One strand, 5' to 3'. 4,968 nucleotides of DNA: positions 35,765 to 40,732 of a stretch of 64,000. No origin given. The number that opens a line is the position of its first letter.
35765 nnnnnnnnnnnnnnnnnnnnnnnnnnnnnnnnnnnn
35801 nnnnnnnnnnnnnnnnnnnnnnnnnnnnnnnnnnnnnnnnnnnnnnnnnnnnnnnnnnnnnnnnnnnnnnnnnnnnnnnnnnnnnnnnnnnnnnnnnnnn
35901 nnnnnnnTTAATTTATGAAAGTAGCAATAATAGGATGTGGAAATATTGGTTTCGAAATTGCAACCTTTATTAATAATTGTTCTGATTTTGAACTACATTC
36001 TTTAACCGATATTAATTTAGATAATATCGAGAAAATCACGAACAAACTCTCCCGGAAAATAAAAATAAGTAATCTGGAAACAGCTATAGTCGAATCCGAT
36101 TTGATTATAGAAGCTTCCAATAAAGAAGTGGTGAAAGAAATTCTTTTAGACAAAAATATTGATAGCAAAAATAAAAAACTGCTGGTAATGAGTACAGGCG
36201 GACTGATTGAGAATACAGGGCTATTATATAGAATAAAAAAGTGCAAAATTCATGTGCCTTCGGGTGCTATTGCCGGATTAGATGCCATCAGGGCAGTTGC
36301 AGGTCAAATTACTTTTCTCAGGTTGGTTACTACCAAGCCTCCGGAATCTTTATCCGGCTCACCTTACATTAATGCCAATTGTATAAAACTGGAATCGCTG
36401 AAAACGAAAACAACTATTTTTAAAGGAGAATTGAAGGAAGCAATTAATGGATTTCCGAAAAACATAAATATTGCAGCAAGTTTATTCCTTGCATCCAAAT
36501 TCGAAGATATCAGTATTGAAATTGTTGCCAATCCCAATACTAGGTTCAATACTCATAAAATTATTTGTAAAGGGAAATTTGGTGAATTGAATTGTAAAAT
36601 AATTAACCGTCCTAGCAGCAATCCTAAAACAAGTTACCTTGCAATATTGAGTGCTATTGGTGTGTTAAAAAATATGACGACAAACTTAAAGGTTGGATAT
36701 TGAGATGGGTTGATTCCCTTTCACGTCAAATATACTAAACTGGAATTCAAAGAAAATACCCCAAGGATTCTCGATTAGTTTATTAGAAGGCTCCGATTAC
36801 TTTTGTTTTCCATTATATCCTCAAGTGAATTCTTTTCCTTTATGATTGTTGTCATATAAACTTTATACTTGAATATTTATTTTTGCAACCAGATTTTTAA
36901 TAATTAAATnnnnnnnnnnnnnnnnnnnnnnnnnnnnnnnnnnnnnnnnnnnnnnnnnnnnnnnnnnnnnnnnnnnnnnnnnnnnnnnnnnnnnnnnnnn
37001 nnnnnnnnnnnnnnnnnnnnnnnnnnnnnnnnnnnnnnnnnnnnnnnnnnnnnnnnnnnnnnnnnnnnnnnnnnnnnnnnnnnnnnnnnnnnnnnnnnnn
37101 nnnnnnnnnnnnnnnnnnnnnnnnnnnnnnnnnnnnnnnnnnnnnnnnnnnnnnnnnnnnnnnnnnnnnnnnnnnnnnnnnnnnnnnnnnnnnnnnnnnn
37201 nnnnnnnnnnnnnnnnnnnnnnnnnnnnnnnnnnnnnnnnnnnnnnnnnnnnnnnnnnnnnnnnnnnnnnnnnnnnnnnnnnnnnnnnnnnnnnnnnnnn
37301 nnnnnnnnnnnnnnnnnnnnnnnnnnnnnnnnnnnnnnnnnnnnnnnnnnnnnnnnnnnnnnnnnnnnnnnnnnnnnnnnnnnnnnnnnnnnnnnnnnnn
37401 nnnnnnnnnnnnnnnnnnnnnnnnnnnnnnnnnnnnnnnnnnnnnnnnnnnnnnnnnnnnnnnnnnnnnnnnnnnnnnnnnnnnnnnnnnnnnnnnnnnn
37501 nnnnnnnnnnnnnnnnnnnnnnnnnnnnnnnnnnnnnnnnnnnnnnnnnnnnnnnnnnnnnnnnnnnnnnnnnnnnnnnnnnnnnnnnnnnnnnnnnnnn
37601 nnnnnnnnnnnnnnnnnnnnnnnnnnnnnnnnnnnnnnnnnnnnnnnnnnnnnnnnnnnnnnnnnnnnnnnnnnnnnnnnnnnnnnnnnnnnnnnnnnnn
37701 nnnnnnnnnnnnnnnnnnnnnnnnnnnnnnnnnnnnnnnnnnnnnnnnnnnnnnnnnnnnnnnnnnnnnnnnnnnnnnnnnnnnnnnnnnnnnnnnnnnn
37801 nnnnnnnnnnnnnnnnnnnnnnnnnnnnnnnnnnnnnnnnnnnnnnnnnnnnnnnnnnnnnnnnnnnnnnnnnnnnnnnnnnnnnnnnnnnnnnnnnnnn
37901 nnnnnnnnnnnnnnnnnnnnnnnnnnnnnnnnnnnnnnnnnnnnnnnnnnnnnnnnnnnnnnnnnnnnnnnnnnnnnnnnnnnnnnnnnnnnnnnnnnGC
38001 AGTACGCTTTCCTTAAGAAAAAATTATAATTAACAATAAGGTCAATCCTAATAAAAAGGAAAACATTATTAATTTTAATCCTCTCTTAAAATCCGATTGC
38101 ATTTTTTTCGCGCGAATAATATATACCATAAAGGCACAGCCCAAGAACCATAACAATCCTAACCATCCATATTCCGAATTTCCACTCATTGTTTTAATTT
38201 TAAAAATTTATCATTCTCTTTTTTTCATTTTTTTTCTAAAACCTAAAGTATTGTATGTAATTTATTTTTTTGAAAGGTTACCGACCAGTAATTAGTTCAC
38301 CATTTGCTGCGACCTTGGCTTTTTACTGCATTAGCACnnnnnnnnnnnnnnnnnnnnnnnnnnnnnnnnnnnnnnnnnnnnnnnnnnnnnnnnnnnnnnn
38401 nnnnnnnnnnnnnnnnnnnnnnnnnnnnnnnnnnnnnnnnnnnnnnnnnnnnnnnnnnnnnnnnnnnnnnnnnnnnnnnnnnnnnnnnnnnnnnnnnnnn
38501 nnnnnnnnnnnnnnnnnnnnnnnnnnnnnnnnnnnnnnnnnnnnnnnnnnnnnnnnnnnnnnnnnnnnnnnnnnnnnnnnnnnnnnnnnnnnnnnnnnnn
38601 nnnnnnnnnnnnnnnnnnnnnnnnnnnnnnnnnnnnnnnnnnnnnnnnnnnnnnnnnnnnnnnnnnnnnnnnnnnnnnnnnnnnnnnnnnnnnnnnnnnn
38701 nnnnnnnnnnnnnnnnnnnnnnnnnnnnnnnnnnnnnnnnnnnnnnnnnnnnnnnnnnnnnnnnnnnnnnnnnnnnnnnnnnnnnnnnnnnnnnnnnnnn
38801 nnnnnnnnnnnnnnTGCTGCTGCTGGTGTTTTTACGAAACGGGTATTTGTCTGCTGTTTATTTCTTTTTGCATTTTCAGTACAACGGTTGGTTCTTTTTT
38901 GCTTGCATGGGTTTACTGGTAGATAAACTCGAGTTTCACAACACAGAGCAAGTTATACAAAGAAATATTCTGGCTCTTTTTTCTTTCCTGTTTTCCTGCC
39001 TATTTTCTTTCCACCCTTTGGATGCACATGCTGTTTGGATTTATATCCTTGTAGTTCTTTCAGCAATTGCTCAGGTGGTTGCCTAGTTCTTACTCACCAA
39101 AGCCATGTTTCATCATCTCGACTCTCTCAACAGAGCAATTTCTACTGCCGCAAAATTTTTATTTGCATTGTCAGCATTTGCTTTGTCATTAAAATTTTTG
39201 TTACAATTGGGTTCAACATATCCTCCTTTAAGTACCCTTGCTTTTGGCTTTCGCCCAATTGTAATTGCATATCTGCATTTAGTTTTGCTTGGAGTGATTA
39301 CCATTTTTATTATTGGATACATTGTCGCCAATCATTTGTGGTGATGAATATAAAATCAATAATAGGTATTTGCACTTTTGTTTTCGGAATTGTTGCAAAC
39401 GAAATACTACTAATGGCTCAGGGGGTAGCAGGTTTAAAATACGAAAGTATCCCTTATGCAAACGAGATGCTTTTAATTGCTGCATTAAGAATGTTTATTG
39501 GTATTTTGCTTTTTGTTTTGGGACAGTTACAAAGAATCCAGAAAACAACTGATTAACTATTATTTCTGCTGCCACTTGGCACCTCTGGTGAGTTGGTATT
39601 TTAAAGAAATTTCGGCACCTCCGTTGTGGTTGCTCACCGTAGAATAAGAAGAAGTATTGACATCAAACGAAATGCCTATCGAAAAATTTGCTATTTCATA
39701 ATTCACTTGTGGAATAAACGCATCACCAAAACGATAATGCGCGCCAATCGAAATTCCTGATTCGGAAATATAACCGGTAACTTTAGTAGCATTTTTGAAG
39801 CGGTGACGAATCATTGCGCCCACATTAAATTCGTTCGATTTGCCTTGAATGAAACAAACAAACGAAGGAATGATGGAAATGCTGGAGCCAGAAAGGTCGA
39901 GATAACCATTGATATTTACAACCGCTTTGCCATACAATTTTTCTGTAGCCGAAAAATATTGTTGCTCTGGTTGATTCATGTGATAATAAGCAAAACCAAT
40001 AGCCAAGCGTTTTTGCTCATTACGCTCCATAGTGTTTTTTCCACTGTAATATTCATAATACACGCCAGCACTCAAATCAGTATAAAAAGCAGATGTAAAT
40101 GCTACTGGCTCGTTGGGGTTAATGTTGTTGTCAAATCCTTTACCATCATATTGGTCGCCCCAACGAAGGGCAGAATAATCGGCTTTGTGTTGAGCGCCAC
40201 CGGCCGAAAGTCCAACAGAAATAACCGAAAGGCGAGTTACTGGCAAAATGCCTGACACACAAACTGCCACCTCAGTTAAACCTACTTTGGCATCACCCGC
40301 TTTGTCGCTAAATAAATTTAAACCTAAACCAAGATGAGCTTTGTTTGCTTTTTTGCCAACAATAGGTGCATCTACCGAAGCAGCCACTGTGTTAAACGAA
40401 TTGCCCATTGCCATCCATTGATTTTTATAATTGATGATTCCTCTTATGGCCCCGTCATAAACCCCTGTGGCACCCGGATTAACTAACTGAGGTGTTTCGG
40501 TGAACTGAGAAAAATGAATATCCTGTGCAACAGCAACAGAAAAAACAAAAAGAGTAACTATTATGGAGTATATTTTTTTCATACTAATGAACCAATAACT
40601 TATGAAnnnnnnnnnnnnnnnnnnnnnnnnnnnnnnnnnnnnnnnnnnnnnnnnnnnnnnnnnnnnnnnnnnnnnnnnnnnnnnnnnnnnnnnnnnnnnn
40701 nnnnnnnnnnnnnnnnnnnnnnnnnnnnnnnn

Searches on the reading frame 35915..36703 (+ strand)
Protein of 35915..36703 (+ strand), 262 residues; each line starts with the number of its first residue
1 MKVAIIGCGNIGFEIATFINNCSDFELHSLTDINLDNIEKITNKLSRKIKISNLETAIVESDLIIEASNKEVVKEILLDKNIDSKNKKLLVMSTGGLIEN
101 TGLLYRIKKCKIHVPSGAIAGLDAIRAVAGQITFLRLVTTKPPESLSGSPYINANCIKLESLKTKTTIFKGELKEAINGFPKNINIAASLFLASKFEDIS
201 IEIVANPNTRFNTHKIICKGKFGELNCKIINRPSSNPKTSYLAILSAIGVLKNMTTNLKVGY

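Call 29: search_protein_families(library=pfam, proteins=[window:35915-36703:+], max_evalue=5)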
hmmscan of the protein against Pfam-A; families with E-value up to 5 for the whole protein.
window:35915-36703:+ (262 aa): 11 families
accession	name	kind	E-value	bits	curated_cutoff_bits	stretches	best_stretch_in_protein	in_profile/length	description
PF01958.23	Asp_DH_C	-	4.5e-25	88.2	27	1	163-248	2-89/89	Aspartate dehydrogenase, C-terminal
PF01113.26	DapB_N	-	6.9e-07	29.8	25.6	1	1-99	1-103/124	Dihydrodipicolinate reductase, N-terminus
PF03807.23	F420_oxidored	-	1.2e-05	26.3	21.6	1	2-91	1-89/94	NADP oxidoreductase coenzyme F420-dependent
PF03447.22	NAD_binding_3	-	0.0025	19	24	1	7-99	1-95/116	Homoserine dehydrogenase, NAD binding domain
PF01408.29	GFO_IDH_MocA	-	0.0033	18.6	24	1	1-62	1-64/120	Oxidoreductase family, NAD-binding Rossmann fold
PF02737.24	3HCDH_N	-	0.017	15.4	22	1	2-81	1-72/180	3-hydroxyacyl-CoA dehydrogenase, NAD binding domain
PF01210.29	NAD_Gly3P_dh_N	-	0.023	15.1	23.1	1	2-104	1-113/158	NAD-dependent glycerol-3-phosphate dehydrogenase N-terminus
PF11245.13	DUF2544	-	0.023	14.6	25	1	7-134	67-192/246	Protein of unknown function (DUF2544)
PF02826.25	2-Hacid_dh_C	-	0.041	13.7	25.1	1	2-112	38-146/178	D-isomer specific 2-hydroxyacid dehydrogenase, NAD binding domain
PF01488.26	Shikimate_DH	-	0.083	13.4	24.3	1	2-71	14-86/138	Shikimate / quinate 5-dehydrogenase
PF00070.33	Pyr_redox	-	0.15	13.1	22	1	2-21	1-20/82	Pyridine nucleotide-disulphide oxidoreductase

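Call 30: search_protein_families(library=ncbifam, proteins=[window:35915-36703:+], max_evalue=5)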
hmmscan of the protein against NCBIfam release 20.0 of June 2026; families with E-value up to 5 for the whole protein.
window:35915-36703:+ (262 aa): 21 families
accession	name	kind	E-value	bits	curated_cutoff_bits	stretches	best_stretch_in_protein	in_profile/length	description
NF009830.0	PRK13304.1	equivalog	2.1e-61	207.7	267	1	1-261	2-264/265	aspartate dehydrogenase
TIGR03855.1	NAD_NadX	equivalog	2.6e-51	174.4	206.55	1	25-259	2-228/229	aspartate dehydrogenase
NF009825.0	PRK13302.1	equivalog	1.1e-47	162.7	253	1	2-261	8-270/271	aspartate dehydrogenase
NF009828.0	PRK13303.1-3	subfamily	5.8e-38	130.5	177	1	1-257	2-260/263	aspartate dehydrogenase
NF009829.0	PRK13303.1-4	subfamily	6e-38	130.8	184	1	1-261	1-244/245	aspartate dehydrogenase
NF009827.0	PRK13303.1-2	equivalog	6.5e-32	110.8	226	1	1-258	2-265/267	aspartate dehydrogenase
NF009826.0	PRK13303.1-1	equivalog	1.1e-22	80.8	479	1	110-256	122-269/273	aspartate dehydrogenase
NF009824.0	PRK13301.1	equivalog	1.2e-21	77.4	528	1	59-254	61-260/267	putative L-aspartate dehydrogenase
NF000943.0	PRK00094.2-1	equivalog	0.00021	21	400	1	1-107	1-92/296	NAD(P)H-dependent glycerol-3-phosphate dehydrogenase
NF006395.0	PRK08644.1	equivalog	0.0014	18.3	159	1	43-95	102-154/215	sulfur carrier protein ThiS adenylyltransferase ThiF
TIGR00518.1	alaDH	equivalog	0.0049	15.9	391.85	1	2-67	169-237/370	alanine dehydrogenase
TIGR03944.1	dehyd_SbnB_fam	equivalog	0.0051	15.9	326.9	1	2-68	134-206/327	2,3-diaminopropionate biosynthesis protein SbnB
NF040723.1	UDP-GlcNAcDh_Arch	equivalog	0.012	15.1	450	1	1-48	1-48/302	UDP-N-acetylglucosamine 3-dehydrogenase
TIGR04380.1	myo_inos_iolG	equivalog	0.015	14.2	355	1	1-62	2-64/330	inositol 2-dehydrogenase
NF003990.0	PRK05472.1-4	equivalog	0.019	14.6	233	1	2-59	86-143/214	redox-sensing transcriptional repressor Rex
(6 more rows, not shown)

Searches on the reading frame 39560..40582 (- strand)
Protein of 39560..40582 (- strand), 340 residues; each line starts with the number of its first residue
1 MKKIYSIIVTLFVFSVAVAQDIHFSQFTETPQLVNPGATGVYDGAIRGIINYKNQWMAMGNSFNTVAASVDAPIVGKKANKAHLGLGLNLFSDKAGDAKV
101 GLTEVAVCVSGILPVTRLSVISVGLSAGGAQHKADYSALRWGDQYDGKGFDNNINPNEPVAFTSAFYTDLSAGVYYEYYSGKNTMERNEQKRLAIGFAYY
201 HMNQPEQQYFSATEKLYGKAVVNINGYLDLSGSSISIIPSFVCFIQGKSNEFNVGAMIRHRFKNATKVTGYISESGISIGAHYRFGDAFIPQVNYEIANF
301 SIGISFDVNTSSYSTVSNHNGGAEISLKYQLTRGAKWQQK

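Call 81: search_protein_families(library=pfam, proteins=[window:39560-40582:-], max_evalue=0.00001)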
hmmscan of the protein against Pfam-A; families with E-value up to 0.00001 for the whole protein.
window:39560-40582:- (340 aa): 1 family
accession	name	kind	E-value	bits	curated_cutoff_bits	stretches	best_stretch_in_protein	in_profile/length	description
PF11751.14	PorP_SprF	-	4.8e-38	131.7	22.3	1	19-329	4-273/273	Type IX secretion system membrane protein PorP/SprF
